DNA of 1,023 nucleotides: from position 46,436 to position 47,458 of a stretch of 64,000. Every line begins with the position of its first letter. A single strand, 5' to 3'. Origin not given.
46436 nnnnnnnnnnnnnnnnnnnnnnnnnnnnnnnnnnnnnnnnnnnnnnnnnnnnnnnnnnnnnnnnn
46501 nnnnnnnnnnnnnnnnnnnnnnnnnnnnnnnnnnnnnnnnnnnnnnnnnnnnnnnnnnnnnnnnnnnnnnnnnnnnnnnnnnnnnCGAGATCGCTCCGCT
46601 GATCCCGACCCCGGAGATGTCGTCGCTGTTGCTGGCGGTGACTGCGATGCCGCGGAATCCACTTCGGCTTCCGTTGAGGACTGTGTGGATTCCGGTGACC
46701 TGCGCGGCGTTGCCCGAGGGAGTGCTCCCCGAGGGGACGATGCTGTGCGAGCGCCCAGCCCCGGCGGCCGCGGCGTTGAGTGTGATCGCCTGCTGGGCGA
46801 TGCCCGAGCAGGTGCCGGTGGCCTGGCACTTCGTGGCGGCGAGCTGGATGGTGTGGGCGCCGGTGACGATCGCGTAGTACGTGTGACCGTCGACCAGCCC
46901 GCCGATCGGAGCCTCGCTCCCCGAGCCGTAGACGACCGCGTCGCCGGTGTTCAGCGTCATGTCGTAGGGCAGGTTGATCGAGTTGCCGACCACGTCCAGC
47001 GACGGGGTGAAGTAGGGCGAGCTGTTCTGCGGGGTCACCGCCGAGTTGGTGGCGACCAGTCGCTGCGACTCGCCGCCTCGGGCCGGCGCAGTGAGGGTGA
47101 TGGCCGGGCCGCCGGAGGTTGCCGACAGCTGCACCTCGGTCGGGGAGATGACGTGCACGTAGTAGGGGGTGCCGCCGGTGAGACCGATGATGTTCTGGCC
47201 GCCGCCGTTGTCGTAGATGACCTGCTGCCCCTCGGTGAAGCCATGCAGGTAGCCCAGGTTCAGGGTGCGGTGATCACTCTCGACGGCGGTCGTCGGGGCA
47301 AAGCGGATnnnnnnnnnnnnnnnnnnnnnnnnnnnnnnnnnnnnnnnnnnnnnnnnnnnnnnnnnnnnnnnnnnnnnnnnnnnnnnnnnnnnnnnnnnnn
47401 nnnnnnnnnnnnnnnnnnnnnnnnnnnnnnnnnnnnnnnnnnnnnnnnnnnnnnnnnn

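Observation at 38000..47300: Unclassified Cys-containing ~60-aa module (G-x-V-x-Y-x-GGG-x-IGGL-x-G-x-YYV...IQLA-x-T-x-C-x-ATGTC)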

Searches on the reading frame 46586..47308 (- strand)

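Call 8: search_protein_families(library=pfam, proteins=[window:46586-47308:-], max_evalue=5)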
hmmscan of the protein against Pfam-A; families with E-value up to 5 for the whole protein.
window:46586-47308:- (241 aa): 0 families

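Call 23: search_protein_families(library=phrogs, proteins=[window:46706-47308:-], max_evalue=0.01)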
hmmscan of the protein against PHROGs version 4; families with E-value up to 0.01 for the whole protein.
window:46706-47308:- (201 aa): 3 families
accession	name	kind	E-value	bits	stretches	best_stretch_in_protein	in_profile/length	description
phrog_2885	-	tail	2e-10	38.6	2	7-83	822-904/4179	baseplate wedge subunit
phrog_4711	-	unknown function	0.00063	20.5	1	22-77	117-168/296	-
phrog_7765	-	unknown function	0.0011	18.4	1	22-78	399-451/578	-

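Call 36: search_protein_families(library=ncbifam, proteins=[window:46706-47308:-], max_evalue=1)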
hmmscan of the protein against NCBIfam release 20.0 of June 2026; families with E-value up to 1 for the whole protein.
window:46706-47308:- (201 aa): 0 families

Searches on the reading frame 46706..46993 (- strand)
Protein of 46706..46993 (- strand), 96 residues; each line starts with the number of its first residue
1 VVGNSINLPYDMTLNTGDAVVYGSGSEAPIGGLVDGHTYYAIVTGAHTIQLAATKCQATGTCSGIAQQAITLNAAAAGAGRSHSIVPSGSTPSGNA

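Call 85: predict_structure(alignment_id=A5)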
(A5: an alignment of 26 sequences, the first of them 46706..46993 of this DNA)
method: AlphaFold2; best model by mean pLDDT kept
length: 96 residues; sequences in the alignment: 26
mean_pLDDT: 78.6   pTM: 0.68
mean pLDDT of the five models: 78.6, 76.2, 75.5, 74.0, 69.1
residues with pLDDT >= 90: 28; 70-90: 47; 50-70: 12; < 50: 9
segments of 3 or more residues with pLDDT < 50: 94-96
pLDDT, mean of each block of 10 residues (from residue 1): 68 86 81 89 88 93 88 61 72 47
secondary structure, 60 per line:
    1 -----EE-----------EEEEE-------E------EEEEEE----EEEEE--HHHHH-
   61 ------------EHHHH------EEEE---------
elements in order: E19-23 E38-43 E48-52 H55-59 H74-77 E84-87

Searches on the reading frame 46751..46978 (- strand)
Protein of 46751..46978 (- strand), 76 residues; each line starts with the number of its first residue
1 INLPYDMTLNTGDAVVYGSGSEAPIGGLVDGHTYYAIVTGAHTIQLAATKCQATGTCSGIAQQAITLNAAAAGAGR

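Call 16: search_solved_structures(query=A1, max_evalue=10, show_alignments=3)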
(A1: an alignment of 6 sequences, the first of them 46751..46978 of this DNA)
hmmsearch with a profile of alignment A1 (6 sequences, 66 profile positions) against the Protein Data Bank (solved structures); distinct sequences matched with E-value up to 10: 8.
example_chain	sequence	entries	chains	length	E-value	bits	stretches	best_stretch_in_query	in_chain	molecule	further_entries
3teu_A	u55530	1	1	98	0.054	16.5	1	19-37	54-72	Fibcon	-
4h73_A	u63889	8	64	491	0.099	15.6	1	5-26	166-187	Aldehyde dehydrogenase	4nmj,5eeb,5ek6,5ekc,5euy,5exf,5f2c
6x39_A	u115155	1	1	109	0.13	15.2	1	14-40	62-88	Receptor-type tyrosine-protein phosphatase F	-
6mfa_A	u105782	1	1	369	0.31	14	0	23-38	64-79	Fibronectin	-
7u01_A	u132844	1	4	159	0.81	12.7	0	22-35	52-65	Receptor-type tyrosine-protein phosphatase eta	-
1fnh_A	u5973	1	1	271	0.86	12.6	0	20-39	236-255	PROTEIN (FIBRONECTIN)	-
3r8q_A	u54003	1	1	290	1.3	12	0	20-39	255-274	Fibronectin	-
3fbg_A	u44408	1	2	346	1.8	11.5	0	14-38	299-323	putative arginate lyase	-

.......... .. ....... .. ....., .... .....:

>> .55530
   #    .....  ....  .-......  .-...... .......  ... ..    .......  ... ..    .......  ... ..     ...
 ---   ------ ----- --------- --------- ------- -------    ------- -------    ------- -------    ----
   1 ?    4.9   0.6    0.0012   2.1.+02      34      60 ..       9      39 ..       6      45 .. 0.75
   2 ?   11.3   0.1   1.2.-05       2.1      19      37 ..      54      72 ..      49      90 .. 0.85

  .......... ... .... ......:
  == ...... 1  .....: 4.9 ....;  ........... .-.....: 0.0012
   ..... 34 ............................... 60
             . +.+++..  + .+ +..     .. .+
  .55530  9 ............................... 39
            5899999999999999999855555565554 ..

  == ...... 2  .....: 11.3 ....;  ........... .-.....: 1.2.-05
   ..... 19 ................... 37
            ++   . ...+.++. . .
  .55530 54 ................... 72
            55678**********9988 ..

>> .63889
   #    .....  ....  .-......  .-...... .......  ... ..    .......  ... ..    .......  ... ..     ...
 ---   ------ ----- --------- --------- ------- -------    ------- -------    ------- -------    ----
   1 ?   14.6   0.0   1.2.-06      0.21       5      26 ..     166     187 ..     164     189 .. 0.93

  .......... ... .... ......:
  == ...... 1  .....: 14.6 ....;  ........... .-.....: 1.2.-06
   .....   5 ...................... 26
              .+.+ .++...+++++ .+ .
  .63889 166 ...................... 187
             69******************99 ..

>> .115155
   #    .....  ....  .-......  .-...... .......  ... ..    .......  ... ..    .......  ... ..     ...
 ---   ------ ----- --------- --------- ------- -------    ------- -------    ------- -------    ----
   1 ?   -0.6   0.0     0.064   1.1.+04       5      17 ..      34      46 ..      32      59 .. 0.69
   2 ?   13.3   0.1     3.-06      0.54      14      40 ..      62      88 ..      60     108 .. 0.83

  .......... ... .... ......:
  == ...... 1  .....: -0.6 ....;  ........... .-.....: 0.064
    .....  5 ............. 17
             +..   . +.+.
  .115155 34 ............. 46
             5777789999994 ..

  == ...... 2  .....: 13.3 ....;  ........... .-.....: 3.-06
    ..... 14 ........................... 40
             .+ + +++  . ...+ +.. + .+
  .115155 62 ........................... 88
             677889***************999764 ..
